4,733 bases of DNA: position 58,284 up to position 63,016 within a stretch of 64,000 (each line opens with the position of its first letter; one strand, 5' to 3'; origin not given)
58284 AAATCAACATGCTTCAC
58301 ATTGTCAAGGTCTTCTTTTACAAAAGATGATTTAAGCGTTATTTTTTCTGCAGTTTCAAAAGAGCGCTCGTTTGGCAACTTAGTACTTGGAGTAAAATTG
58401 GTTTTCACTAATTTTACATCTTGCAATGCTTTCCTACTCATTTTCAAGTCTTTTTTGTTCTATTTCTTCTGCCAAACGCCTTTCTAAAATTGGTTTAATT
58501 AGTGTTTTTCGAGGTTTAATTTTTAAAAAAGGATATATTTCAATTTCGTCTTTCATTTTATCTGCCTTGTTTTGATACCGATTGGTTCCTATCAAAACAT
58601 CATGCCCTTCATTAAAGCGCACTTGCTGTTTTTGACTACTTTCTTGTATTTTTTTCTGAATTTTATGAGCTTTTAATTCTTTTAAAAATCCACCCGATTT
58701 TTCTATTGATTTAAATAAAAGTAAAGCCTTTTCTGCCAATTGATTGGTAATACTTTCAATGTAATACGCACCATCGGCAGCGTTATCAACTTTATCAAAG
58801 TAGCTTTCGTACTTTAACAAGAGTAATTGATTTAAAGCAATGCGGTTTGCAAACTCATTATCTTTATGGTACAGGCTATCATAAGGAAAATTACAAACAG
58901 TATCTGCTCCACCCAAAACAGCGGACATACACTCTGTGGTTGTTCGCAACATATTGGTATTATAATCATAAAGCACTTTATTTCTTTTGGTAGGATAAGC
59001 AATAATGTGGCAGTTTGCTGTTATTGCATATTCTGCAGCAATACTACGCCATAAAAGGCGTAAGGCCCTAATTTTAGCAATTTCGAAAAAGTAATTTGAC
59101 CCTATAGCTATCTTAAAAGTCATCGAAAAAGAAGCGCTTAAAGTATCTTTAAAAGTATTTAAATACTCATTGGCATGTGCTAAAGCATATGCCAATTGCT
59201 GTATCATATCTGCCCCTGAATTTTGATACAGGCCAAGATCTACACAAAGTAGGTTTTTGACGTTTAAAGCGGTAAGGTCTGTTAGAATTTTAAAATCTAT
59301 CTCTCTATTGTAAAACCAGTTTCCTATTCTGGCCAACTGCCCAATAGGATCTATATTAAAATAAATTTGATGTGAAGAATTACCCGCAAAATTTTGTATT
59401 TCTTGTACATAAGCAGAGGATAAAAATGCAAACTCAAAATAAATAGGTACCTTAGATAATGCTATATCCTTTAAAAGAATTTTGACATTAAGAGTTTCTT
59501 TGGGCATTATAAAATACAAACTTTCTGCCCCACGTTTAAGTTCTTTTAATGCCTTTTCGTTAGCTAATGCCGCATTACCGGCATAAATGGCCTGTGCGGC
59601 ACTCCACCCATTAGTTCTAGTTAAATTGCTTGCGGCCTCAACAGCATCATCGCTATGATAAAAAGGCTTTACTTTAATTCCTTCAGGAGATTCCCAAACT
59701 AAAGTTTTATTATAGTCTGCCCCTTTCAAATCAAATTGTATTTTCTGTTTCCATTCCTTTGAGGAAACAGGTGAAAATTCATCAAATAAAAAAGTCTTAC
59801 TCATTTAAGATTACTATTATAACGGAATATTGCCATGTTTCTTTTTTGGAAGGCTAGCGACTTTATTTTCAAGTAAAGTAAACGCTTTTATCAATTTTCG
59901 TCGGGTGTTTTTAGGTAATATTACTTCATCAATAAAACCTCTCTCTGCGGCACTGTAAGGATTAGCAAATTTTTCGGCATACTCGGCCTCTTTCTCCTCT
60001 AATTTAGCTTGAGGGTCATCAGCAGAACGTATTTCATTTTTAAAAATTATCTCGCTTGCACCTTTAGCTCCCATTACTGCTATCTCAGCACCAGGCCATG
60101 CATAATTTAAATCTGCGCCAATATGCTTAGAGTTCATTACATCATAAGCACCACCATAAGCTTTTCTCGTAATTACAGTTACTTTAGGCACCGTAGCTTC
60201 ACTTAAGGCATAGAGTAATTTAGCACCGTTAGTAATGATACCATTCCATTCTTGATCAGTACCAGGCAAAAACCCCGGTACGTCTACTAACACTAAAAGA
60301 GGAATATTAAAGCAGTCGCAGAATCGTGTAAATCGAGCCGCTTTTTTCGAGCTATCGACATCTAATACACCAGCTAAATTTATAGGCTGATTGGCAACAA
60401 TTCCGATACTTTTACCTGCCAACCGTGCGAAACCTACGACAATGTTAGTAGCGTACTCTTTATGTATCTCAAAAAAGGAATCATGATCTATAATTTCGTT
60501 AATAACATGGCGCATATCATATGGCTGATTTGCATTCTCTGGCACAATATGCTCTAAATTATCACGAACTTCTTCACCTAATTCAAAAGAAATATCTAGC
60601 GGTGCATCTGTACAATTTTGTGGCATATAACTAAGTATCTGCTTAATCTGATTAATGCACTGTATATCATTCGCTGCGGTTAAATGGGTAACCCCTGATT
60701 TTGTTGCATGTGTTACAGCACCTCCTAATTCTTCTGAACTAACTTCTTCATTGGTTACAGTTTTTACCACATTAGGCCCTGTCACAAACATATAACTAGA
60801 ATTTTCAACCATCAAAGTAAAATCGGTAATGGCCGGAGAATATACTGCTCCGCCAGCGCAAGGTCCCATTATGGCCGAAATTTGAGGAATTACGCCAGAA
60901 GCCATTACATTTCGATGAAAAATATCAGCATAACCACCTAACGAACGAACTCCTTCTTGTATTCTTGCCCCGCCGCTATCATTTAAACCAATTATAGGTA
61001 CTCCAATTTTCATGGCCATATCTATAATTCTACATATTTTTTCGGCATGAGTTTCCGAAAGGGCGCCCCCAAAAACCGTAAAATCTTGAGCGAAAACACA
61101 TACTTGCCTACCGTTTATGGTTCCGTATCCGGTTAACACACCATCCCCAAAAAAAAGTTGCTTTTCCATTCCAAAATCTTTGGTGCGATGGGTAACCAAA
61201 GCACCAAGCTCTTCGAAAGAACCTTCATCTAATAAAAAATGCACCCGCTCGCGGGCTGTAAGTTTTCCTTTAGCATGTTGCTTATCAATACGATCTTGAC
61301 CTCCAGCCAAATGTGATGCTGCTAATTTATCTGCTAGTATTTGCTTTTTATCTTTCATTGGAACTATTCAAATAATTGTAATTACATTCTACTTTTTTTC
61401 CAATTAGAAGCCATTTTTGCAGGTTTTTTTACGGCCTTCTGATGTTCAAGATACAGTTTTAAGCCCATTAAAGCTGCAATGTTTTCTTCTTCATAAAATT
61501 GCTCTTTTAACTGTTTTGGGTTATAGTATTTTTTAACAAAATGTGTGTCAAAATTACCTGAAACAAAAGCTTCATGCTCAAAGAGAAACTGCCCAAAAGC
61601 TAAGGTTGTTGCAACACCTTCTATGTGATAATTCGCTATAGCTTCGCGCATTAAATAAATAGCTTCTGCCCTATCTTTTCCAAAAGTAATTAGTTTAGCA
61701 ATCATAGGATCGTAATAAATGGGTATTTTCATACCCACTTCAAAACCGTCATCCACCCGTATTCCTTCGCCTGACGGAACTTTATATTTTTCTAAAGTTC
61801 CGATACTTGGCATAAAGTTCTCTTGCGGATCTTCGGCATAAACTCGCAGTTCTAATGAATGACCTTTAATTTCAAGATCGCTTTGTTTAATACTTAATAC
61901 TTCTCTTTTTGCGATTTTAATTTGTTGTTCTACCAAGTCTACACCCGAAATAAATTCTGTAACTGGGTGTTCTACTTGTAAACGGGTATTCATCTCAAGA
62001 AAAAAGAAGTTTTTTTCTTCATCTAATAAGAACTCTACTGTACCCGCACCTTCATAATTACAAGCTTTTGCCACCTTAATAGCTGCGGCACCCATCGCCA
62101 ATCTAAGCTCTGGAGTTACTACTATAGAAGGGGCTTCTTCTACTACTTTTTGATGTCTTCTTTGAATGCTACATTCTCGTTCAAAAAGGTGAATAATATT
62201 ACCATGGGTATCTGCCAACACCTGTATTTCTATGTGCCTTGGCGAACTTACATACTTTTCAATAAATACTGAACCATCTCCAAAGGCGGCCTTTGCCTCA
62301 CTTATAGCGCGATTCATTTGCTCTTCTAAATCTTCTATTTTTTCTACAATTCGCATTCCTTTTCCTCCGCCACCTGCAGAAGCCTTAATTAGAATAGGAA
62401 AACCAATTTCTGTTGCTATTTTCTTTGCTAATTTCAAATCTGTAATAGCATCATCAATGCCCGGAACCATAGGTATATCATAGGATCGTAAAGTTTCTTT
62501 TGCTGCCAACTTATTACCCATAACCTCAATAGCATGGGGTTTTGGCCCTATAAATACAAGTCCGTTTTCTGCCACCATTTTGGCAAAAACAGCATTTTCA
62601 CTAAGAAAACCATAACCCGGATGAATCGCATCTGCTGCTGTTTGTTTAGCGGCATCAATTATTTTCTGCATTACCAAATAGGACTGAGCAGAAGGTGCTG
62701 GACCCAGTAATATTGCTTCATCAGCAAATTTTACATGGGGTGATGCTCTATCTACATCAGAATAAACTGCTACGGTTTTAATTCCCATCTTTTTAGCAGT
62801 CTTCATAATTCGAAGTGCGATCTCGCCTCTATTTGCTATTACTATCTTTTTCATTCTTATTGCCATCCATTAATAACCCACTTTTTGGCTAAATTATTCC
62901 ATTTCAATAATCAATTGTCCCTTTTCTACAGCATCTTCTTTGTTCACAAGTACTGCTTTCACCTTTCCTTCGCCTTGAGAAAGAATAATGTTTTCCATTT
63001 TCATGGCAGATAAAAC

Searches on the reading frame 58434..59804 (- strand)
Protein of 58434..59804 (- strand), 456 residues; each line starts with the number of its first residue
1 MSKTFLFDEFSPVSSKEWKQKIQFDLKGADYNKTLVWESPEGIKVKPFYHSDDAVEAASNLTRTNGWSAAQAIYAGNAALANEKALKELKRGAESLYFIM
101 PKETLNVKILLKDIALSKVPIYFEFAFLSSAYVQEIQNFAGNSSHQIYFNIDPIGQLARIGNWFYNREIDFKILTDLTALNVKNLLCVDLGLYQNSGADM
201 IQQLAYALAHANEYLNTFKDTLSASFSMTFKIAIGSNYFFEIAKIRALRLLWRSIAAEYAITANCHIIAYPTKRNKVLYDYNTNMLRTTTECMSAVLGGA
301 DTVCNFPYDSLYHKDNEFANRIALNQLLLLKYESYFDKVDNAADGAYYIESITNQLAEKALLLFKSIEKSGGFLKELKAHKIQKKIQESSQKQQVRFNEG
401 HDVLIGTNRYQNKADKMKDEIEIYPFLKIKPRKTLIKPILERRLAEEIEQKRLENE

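Call 77: search_protein_families(library=pfam, proteins=[window:58434-59804:-], max_evalue=0.00001)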
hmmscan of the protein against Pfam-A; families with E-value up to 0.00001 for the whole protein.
window:58434-59804:- (456 aa): 1 family
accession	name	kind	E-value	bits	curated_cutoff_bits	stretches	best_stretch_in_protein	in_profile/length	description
PF01642.28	MM_CoA_mutase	-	3e-75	254.2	22.1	1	59-452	39-464/512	Methylmalonyl-CoA mutase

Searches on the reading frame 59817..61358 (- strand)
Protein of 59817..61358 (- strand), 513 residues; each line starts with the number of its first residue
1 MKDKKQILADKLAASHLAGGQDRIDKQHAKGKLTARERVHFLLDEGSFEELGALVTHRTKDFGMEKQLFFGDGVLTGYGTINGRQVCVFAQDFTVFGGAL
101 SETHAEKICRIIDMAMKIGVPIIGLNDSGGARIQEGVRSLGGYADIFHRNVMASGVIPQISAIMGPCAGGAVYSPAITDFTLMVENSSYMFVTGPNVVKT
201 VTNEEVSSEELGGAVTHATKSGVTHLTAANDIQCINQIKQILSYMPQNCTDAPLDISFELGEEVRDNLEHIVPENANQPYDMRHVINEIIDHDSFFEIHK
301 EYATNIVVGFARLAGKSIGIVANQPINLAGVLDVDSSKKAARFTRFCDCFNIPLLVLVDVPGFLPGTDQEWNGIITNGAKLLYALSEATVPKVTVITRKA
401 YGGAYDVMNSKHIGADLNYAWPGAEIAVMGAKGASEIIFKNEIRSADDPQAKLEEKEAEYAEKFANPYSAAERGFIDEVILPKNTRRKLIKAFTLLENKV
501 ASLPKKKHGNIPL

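Call 77: search_protein_families(library=pfam, proteins=[window:59817-61358:-], max_evalue=0.00001)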
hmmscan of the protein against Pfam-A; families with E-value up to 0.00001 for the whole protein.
window:59817-61358:- (513 aa): 2 families
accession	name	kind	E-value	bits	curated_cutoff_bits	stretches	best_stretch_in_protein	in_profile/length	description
PF01039.27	Carboxyl_trans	-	4.2e-199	662.7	22.3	1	26-511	1-493/493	Carboxyl transferase domain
PF03255.19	ACCA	-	1.2e-14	54.6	23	1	306-445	94-237/310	Acetyl co-enzyme A carboxylase carboxyltransferase-like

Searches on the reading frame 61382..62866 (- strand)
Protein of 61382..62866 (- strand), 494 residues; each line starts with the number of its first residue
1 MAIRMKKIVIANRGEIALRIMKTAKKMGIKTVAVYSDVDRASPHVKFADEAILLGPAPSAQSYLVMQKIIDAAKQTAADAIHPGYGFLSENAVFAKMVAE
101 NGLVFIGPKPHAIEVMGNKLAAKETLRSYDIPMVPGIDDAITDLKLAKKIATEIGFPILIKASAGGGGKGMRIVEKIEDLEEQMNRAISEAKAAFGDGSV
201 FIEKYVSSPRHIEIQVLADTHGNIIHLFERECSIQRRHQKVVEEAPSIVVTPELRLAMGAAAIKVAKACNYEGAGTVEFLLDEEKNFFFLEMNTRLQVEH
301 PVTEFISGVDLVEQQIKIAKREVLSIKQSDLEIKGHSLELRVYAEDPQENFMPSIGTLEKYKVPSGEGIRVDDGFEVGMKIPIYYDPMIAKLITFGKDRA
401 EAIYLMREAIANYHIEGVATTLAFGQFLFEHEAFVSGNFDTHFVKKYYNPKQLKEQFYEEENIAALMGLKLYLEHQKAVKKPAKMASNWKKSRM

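Call 77: search_protein_families(library=pfam, proteins=[window:61382-62866:-], max_evalue=0.00001)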
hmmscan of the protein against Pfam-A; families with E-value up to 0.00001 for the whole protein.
window:61382-62866:- (494 aa): 5 families
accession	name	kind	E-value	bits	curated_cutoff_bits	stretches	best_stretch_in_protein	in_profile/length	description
PF02786.22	CPSase_L_D2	-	1.5e-76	257.1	19.8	1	119-325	2-209/211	Carbamoyl-phosphate synthase L chain, ATP binding domain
PF00289.28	Biotin_carb_N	-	4e-47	159.7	25.5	1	5-113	2-110/110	Biotin carboxylase, N-terminal domain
PF02785.25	Biotin_carb_C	-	2.4e-37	127.8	32.4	1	339-445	1-107/108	Biotin carboxylase C-terminal domain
PF07478.18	Dala_Dala_lig_C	-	3.1e-13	50.1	24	1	145-294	26-174/204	D-ala D-ala ligase C-terminus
PF02222.28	ATP-grasp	-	5.8e-08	33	27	1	141-294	16-161/179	ATP-grasp domain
